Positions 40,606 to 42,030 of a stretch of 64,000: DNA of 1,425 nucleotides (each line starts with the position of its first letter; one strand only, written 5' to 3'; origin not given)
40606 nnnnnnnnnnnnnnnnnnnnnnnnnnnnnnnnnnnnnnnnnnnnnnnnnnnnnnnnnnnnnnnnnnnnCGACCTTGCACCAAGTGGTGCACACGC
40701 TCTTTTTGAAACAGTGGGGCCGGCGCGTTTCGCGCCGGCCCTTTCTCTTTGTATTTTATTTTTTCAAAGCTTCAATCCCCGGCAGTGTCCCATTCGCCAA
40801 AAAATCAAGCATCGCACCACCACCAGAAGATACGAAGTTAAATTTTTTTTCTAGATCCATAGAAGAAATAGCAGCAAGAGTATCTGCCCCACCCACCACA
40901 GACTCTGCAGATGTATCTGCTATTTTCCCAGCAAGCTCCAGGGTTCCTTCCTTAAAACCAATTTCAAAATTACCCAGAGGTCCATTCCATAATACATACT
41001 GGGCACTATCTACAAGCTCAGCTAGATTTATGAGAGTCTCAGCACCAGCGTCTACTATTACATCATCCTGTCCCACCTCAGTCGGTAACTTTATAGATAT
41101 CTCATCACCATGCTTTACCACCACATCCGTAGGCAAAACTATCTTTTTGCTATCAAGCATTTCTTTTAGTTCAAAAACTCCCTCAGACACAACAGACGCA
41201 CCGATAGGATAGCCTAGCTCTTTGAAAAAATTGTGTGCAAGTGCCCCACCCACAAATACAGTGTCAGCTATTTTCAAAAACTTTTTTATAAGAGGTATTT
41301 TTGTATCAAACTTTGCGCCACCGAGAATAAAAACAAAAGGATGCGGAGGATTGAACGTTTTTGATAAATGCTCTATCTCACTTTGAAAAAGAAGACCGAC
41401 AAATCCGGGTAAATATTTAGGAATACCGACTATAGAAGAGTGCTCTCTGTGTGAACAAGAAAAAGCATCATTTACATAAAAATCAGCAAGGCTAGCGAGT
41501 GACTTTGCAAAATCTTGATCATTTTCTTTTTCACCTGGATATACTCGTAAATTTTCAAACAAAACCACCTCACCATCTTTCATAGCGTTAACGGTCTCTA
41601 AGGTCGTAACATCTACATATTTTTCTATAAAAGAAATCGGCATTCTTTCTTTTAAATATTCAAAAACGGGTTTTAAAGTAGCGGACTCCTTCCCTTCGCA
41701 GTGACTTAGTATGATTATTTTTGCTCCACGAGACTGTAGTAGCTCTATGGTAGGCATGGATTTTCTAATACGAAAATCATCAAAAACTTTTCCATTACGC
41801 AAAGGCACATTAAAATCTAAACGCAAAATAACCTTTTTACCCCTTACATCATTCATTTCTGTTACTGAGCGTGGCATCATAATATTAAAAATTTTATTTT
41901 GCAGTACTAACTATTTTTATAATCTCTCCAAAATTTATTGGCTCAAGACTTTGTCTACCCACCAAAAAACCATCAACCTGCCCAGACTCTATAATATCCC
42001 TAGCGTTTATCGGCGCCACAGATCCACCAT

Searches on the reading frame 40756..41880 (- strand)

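Call 32: search_protein_families(library=pfam, proteins=[window:40756-41880:-], max_evalue=0.00001)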
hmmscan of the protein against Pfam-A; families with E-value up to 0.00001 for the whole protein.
window:40756-41880:- (374 aa): 1 family
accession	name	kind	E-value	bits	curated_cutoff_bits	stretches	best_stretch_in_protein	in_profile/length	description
PF00162.24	PGK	-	5.1e-109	365.2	27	1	11-362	5-377/379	Phosphoglycerate kinase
